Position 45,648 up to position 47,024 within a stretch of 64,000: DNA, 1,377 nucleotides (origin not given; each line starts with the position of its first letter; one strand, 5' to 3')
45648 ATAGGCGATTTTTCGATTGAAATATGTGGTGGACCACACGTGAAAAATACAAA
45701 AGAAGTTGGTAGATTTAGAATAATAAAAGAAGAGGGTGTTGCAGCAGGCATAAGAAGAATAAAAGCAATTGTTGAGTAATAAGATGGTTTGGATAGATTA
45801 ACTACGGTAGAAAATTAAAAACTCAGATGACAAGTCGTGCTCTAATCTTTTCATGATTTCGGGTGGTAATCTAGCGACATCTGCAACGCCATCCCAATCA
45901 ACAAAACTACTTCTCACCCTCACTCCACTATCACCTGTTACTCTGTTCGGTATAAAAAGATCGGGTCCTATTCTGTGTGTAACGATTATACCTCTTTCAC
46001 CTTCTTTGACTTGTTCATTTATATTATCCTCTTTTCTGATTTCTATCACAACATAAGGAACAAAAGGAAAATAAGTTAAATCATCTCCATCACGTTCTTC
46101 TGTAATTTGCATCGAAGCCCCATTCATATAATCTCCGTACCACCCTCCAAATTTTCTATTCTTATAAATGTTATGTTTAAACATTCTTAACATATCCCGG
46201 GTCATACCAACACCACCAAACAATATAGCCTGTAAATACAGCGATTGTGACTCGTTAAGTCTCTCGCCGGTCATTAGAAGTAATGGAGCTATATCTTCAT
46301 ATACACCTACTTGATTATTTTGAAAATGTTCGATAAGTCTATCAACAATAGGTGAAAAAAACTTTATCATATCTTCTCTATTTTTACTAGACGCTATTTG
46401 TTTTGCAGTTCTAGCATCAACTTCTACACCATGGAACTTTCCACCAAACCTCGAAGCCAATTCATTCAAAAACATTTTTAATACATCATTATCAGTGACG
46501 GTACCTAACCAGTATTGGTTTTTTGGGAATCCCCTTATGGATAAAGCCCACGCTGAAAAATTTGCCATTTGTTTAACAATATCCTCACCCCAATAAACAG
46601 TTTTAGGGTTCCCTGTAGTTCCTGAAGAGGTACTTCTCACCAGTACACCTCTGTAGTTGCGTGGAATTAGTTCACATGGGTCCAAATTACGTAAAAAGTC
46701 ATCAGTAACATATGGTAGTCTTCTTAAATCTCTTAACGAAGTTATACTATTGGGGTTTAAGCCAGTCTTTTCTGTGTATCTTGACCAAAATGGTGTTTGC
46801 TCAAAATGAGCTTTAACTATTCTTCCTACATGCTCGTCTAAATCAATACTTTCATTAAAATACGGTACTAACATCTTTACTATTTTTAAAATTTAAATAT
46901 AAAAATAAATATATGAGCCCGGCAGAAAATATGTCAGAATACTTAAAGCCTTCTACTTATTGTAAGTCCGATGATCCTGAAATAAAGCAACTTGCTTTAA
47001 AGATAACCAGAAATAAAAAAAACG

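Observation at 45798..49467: Divergent cluster: two PaaK/F390-synthetase-family ligases + transglutaminase-like protein + V4R-domain protein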

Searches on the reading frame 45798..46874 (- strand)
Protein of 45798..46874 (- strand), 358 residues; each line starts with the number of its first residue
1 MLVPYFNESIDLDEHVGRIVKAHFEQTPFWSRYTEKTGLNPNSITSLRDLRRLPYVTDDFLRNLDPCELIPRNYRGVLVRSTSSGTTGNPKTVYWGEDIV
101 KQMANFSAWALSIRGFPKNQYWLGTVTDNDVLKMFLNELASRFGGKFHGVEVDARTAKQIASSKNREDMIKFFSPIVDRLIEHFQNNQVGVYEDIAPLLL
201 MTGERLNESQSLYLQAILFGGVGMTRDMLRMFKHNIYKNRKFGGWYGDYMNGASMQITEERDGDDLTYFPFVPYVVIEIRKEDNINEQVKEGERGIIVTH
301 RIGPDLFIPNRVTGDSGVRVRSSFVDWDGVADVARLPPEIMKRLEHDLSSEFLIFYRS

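Call 3: search_protein_families(library=pfam, proteins=[window:45798-46874:-], max_evalue=0.01)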
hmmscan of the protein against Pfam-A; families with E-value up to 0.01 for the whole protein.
window:45798-46874:- (358 aa): 0 families

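Call 4: search_protein_families(library=ncbifam, proteins=[window:45798-46874:-], max_evalue=0.01)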
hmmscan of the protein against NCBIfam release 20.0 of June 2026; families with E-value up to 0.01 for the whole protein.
window:45798-46874:- (358 aa): 5 families
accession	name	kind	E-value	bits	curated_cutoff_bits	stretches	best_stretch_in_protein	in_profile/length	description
NF041878.1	paak_haloarch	equivalog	6e-10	38.3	700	1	14-117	19-122/427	phenylacetate--CoA ligase PaaK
TIGR02155.1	PA_CoA_ligase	equivalog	1.1e-09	37.3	646.3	1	14-114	14-114/422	phenylacetate--CoA ligase PaaK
TIGR03335.1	F390_ftsA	equivalog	3.6e-07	29.3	458.7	1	12-117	18-128/445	coenzyme F390 synthetase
NF045666.1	DVU1553_fam_AMP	equivalog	4e-06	26.1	300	1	18-112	33-126/331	DVU_1553 family AMP-dependent CoA ligase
NF053551.1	FlxY_rubin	equivalog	2.2e-05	23.4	520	1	25-121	26-121/424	flexirubin biosynthesis putative acyl-CoA ligase FlxY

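Call 18: find_homologous_proteins(query=window:45798-46874:-)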
Query window:45798-46874:- (358 aa): 5 proteins with E <= 0.001 among 2416 candidates.
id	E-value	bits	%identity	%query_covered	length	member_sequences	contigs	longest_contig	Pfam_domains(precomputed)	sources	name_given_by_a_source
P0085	6.2e-244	826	100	100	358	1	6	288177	-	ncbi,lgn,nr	ncbi:MAG: hypothetical protein QW818_00360 [Candidatus Aenigmatarchaeota archaeon]|nr:hypothetical p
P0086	1.8e-137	476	59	98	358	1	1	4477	-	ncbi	-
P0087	1.1e-52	197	37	88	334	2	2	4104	-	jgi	-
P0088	2.1e-51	193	37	89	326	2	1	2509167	-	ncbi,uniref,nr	ncbi:hypothetical protein [Halobacterium zhouii]|uniref:hypothetical protein n=1 Tax=Halobacterium z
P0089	8.9e-49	184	35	89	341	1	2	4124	-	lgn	-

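Call 19: find_encoding_contigs(protein=P0088, flank=8000, max_places=2)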
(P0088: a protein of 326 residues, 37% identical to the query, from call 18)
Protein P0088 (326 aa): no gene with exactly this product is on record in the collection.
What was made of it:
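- Tried and rejected: P0088 (Halobacterium zhouii) could not be located for context (call 19).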

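Call 20: find_encoding_contigs(protein=P0087, flank=5000, max_places=2)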
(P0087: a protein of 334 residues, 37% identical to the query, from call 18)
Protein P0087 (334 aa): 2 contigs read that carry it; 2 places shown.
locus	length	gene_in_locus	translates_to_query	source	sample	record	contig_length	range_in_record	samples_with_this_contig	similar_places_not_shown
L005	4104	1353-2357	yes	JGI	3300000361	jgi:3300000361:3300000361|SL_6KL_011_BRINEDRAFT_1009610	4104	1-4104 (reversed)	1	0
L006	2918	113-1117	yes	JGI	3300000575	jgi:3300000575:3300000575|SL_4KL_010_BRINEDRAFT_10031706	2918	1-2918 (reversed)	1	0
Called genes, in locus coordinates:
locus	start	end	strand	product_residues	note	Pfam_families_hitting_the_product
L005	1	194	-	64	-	?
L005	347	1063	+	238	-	-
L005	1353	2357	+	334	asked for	-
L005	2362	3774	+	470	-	PF00501:AMP-binding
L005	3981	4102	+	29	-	?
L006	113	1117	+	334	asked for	-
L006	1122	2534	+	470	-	PF00501:AMP-binding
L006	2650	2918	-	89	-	?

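Call 21: find_encoding_contigs(protein=P0089, flank=5000, max_places=2)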
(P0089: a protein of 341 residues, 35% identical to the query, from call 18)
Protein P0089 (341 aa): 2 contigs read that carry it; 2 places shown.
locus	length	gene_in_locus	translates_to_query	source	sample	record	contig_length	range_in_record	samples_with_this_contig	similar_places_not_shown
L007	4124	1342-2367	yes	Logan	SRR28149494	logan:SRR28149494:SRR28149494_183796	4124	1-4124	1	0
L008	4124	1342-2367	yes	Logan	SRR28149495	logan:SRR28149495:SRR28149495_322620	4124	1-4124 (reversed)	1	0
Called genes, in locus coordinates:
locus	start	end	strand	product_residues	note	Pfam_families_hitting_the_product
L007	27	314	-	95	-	PF26441:DUF8121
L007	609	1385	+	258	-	-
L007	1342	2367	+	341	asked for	-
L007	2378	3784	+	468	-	PF00501:AMP-binding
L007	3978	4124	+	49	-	?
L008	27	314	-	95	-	PF26441:DUF8121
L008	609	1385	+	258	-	-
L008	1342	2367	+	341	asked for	-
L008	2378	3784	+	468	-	PF00501:AMP-binding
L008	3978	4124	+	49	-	?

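Call 27: find_related_loci(query=A2, collection=genome_contigs, flank=10000)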
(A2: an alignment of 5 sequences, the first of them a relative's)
Query A2 (358 aa) in genome_contigs; peptide patterns used: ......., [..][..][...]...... (x = any residue, [..] = any of these).
132 stretches matched a pattern; 1 encode a relative of the query (tblastn E <= 1e-3); 1 distinct loci.
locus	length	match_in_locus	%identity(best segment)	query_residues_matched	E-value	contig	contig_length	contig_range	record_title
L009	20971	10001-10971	38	13-341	7e-54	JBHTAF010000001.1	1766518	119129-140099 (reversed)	Saliphagus sp. GCM10025334 strain JCM 18423 GCM70025334_21, whole genome shotgun sequence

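Call 30: search_protein_families(library=pfam, proteins=[L009:6857-7648:+, L009:7728-9155:+, L009:8974-9951:+, L009:9905-10939:+, L009:11668-12432:-, L009:13168-16494:-, L005:341-1063:+, L007:609-1385:+], max_evalue=0.01)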
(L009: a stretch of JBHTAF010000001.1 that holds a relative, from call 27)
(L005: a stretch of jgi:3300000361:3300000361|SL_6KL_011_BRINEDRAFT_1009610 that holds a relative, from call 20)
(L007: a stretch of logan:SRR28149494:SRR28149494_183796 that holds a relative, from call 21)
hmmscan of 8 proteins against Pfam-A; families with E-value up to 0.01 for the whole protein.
L009:6857-7648:+ (263 aa): 16 families
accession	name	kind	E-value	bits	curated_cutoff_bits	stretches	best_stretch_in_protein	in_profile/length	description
PF08350.17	FilR1_middle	-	1.3e-26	93.6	27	1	128-257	2-128/128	Methanogenesis regulatory protein FilR1, middle domain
PF25213.1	HVO_A0261_N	-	5.8e-26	90.6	35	1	9-93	2-85/86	HVO_A0261 N-terminal domain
PF08279.18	HTH_11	-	1.1e-06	28.9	25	1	22-58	4-41/55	HTH domain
PF12802.13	MarR_2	-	1.4e-06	28.8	27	1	18-63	5-51/61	MarR family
PF13412.12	HTH_24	-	3.1e-06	27.1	21.9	1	21-62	6-47/48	Winged helix-turn-helix DNA-binding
PF08220.18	HTH_DeoR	-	6.9e-06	26.2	21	1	22-63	4-45/57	DeoR-like helix-turn-helix domain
PF12840.13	HTH_20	-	5.2e-05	23.6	27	1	17-58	3-44/51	Helix-turn-helix domain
PF13463.12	HTH_27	-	0.00016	22.3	22.2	1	18-66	3-52/68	Winged helix DNA-binding domain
PF25212.1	HVO_A0114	-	0.0012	19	27.6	1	17-63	21-67/84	HVO_A0114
PF00392.27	GntR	-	0.0014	18.6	27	1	23-62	13-54/64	Bacterial regulatory proteins, gntR family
PF14947.12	HTH_45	-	0.0016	18.8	25.5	1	19-84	7-71/77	Winged helix-turn-helix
PF01047.28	MarR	-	0.0032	17.8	24.6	1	18-66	3-51/59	MarR family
PF01022.26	HTH_5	-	0.0034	17.7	22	1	17-57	1-40/47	Bacterial regulatory protein, arsR family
PF21715.3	CggR_N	-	0.004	17.3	30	1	20-83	5-68/71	CggR N-terminal DNA binding domain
PF13545.12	HTH_Crp_2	-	0.0044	17.4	27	0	32-64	22-55/70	Crp-like helix-turn-helix domain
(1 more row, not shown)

L009:7728-9155:+ (475 aa): 1 family
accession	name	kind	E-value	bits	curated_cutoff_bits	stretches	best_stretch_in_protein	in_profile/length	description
PF00501.34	AMP-binding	-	1.4e-17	64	29.9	1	98-294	168-374/384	AMP-binding enzyme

L009:8974-9951:+ (325 aa): 0 families

L009:9905-10939:+ (344 aa): 0 families

L009:11668-12432:- (254 aa): 11 families
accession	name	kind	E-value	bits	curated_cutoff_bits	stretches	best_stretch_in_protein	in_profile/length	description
PF01614.24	IclR_C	-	1.7e-36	125.8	24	1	82-248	6-172/174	Bacterial transcriptional regulator IclR C-terminal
PF09339.16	HTH_IclR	-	5.9e-09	36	22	1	24-61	12-50/52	IclR helix-turn-helix domain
PF25213.1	HVO_A0261_N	-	3.4e-05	24.1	35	1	24-68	20-63/86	HVO_A0261 N-terminal domain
PF12840.13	HTH_20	-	0.0001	22.6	27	1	14-61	3-50/51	Helix-turn-helix domain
PF13412.12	HTH_24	-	0.00014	21.8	21.9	1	14-59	2-47/48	Winged helix-turn-helix DNA-binding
PF01047.28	MarR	-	0.00031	21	24.6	1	16-61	4-49/59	MarR family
PF01022.26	HTH_5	-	0.00095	19.4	22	1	31-59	17-45/47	Bacterial regulatory protein, arsR family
PF25212.1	HVO_A0114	-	0.0012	19.1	27.6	1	19-63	26-71/84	HVO_A0114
PF12802.13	MarR_2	-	0.0017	18.9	27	1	23-62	13-53/61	MarR family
PF24037.1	DUF7346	-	0.0059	17.2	28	0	13-61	68-116/139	Family of unknown function (DUF7346)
PF13545.12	HTH_Crp_2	-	0.0091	16.4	27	0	32-63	25-56/70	Crp-like helix-turn-helix domain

L009:13168-16494:- (1108 aa): 14 families
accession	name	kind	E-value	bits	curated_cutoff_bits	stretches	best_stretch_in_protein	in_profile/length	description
PF00384.28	Molybdopterin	-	2.6e-76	257.4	24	1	461-887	1-353/353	Molybdopterin oxidoreductase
PF01568.27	Molydop_binding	-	3.6e-30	104.7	26.8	1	977-1081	1-108/110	Molydopterin dinucleotide binding domain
PF13510.11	Fer2_4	-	3.5e-16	59.5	22.8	1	48-145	3-81/82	2Fe-2S iron-sulfur cluster binding domain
PF10588.14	NADH-G_4Fe-4S_3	-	1.6e-11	44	27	1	152-191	1-40/40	NADH-ubiquinone oxidoreductase-G iron-sulfur binding region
PF04879.21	Molybdop_Fe4S4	-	2.3e-09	37.5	22.7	1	405-458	5-55/55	Molybdopterin oxidoreductase Fe4S4 domain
PF12838.12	Fer4_7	-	8.7e-09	36.2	27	1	217-276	1-52/52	4Fe-4S dicluster domain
PF14697.11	Fer4_21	-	7.1e-08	32.9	35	1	212-276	2-56/59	4Fe-4S dicluster domain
PF22117.2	Fer4_Nqo3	-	2.9e-07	31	27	1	209-278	2-67/67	NADH-quinone oxidoreductase subunit 3, ferredoxin-like domain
PF00037.32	Fer4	-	7.2e-07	29.2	21.1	1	260-278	6-24/24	4Fe-4S binding domain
PF13187.11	Fer4_9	-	3.6e-06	27.3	27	1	217-276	1-51/52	4Fe-4S dicluster domain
PF13237.11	Fer4_10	-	5.6e-06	26.6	25.5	1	211-273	2-53/53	4Fe-4S dicluster domain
PF12837.12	Fer4_6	-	2.2e-05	24.6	25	2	210-228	1-19/24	4Fe-4S binding domain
PF13183.11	Fer4_8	-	4.1e-05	24.5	27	1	216-275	3-67/68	4Fe-4S dicluster domain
PF13484.11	Fer4_16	-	0.00066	20.8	30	1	262-280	2-20/66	4Fe-4S double cluster binding domain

L005:341-1063:+ (240 aa): 0 families

L007:609-1385:+ (258 aa): 0 families

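Call 34: search_solved_structures(query=A2, max_evalue=1, show_alignments=2)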
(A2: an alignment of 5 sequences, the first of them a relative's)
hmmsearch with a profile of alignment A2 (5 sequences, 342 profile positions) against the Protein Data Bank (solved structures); distinct sequences matched with E-value up to 1: 14.
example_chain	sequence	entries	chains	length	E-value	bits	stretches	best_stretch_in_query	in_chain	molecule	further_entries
3l2k_A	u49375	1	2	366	7.2e-26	94.1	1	7-331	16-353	EhpF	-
3hgu_A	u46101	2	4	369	7.4e-26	94.1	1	7-331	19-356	EhpF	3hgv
4r1l_A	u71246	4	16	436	8.7e-11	44.6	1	14-119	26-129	Phenylacetate-coenzyme A ligase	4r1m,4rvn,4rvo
2y4o_A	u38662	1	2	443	1.2e-07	34.2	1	20-115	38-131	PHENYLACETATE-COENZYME A LIGASE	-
2y27_A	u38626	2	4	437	3.9e-07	32.6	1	20-118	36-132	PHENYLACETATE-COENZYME A LIGASE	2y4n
9s3l_A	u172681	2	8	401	0.00022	23.5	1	38-118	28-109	Phenylacetate-CoA ligase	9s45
6hdw_A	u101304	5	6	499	0.0012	21.1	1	10-109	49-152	2-hydroxyisobutyryl-CoA synthetase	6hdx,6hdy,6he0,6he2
2l69_A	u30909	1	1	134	0.095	14.8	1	116-157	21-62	Rossmann 2x3 fold protein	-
5l0p_A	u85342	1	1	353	0.1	14.8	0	93-122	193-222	Transcription factor ETV6, Transcription factor ETV6, Transcription factor ETV6, Ferric up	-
9o0h_B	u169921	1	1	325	0.16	14.1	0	93-122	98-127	Transcription factor ETV6,Non-receptor tyrosine-protein kinase TNK1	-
7n2b_A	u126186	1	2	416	0.48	12.5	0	93-122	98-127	Transcription factor ETV6,Transcription factor ETV6,Transcription factor ETV6,3TEL-rigid-D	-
9e4q_A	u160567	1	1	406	0.5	12.5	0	93-122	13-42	Transcription factor ETV6,DARPin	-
5nyo_A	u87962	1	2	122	0.71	12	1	118-169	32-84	Thioredoxin-like protein 2.1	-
8pms_A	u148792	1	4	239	0.83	11.8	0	53-80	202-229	Conidial surface nicotinamide adenine dinucleotide glycohydrolase nadA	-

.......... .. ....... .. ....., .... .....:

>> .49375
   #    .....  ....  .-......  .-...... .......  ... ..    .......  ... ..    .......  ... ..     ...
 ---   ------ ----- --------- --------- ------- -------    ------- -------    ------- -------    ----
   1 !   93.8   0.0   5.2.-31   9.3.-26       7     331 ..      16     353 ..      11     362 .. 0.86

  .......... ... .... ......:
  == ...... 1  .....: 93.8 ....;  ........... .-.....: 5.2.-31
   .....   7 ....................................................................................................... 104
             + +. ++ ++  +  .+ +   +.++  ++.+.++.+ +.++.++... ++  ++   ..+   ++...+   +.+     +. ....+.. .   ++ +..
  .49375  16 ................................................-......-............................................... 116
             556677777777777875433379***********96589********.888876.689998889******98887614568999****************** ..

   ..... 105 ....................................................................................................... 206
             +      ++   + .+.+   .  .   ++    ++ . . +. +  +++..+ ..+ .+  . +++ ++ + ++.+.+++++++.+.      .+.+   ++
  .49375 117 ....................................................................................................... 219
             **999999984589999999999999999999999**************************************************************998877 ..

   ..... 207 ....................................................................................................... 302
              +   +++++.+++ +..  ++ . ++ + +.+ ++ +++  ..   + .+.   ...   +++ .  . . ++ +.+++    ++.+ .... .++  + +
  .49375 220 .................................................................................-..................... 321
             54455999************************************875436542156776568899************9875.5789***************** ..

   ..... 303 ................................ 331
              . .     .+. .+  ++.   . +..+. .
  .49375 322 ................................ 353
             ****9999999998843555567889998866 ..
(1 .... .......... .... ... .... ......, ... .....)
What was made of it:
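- On EhpF-type C-terminal-domain-less ANL enzymes, tested on LigA: hmmsearch gives E 7e-26 for EhpF against 9e-11 for the best PaaK (call 34).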

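Call 37: search_protein_representatives(alignment_id=A2)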
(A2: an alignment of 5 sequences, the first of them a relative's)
Query: 5 sequences, 342 profile positions. Proteins with E-value up to 0.001 (for the whole library): 1011; up to 1e-10: 127; up to 1e-30: 15. The best 150 are listed.
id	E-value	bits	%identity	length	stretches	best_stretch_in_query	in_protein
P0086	5.2e-161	551.7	-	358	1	2-341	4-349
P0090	5.1e-122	423.5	-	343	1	8-332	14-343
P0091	2.5e-100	352.2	-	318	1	11-332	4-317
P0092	5.8e-99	347.7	-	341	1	8-335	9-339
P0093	2.6e-88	312.7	-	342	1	10-332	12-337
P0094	1.9e-66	240.8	-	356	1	7-341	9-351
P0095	4.4e-41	157.4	-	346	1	7-328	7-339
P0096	1.5e-38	149.0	-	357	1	4-320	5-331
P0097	1.2e-37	146.1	-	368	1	25-329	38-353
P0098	4.7e-36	140.8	-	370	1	7-331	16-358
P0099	2.0e-35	138.7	-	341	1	2-329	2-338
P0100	3.5e-35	138.0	-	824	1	27-329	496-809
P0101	1.0e-34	136.5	-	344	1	3-321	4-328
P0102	9.4e-32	126.7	-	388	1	6-329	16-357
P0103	6.6e-31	123.9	-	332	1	7-330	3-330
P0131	5.4e-23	97.9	-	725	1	11-328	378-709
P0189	1.2e-13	67.2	-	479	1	10-316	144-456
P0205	1.9e-12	63.2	-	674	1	10-313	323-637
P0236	1.2e-09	54.0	-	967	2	15-98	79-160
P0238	1.2e-09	54.0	-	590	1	166-329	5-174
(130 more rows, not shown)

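Call 38: search_protein_families(library=pfam, proteins=[P0100, P0131, P0205, P0189, P0236, P0238], max_evalue=0.001)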
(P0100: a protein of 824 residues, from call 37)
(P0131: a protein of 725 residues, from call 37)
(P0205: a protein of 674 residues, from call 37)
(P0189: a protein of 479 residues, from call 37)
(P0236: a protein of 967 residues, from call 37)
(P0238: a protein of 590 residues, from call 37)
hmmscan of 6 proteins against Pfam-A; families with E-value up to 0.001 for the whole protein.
P0100 (824 aa): 2 families
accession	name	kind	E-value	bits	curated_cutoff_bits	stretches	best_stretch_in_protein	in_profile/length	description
PF00202.27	Aminotran_3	-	6.7e-82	275.8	30.5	1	32-437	11-403/403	Aminotransferase class-III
PF00501.34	AMP-binding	-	7.5e-12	45.2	29.9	1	654-774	248-375/384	AMP-binding enzyme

P0131 (725 aa): 3 families
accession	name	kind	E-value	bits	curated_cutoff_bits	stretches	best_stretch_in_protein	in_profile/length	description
PF08240.17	ADH_N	-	8.8e-27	93.8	23.5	1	24-134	1-104/104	Alcohol dehydrogenase GroES-like domain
PF00107.32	ADH_zinc_N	-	7.9e-21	74.8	31.8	1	173-293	1-124/129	Zinc-binding dehydrogenase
PF00501.34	AMP-binding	-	2.8e-07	30.1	29.9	1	551-674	246-374/384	AMP-binding enzyme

P0205 (674 aa): 2 families
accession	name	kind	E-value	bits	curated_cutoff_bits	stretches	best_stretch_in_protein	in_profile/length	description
PF12146.15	Hydrolase_4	-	4.5e-07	29.8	27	1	58-171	21-124/239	Serine aminopeptidase, S33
PF00561.26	Abhydrolase_1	-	5.3e-05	23.4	25.8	1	57-146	18-88/245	alpha/beta hydrolase fold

P0189 (479 aa): 1 family
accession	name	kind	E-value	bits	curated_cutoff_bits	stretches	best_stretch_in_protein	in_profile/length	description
PF02036.22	SCP2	-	8.9e-12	45.7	21.3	1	34-114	21-101/101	SCP-2 sterol transfer family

P0236 (967 aa): 1 family
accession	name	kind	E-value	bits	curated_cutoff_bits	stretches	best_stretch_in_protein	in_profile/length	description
PF00501.34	AMP-binding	-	1e-07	31.5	29.9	0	177-302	198-329/384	AMP-binding enzyme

P0238 (590 aa): 2 families
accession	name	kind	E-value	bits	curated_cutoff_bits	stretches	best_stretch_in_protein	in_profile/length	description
PF00171.27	Aldedh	-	1.9e-11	43.7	23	1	305-494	137-339/461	Aldehyde dehydrogenase family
PF00501.34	AMP-binding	-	2.3e-07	30.4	29.9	1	27-143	255-375/384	AMP-binding enzyme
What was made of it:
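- This fits a family that hands an activated acyl group to a partner (call 38).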

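Call 44: predict_structure(alignment_id=A2)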
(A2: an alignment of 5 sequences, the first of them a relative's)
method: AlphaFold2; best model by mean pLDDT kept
length: 358 residues; sequences in the alignment: 5
mean_pLDDT: 84.2   pTM: 0.84
mean pLDDT of the five models: 84.2, 82.7, 81.2, 80.9, 73.5
residues with pLDDT >= 90: 140; 70-90: 176; 50-70: 31; < 50: 11
segments of 3 or more residues with pLDDT < 50: 1-9
pLDDT, mean of each block of 10 residues (from residue 1): 45 82 92 90 89 86 88 91 67 88 86 87 91 92 94 82 85 95 96 91 94 90 78 90 81 73 73 80 91 92 89 90 76 86 77 51
secondary structure, 60 per line:
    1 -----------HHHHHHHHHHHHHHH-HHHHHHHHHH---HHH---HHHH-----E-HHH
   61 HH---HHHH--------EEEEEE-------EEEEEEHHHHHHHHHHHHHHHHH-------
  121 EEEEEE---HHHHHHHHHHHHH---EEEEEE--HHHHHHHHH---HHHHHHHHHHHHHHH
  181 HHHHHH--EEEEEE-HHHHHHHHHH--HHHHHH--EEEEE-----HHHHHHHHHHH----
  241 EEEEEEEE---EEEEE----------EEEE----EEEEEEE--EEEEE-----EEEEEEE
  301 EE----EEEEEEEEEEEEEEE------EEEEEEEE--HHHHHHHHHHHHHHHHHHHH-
elements in order: H12-26 H28-37 H47-50 H58-62 H66-69 E78-83 E91-96 H97-113 E121-126 H130-142 E146-151 H154-162 H166-186 E189-194 H196-205 H208-213 E216-220 H226-236 E241-248 E252-256 E267-270 E275-281 E284-288 E294-302 E307-321 E328-335 H338-357
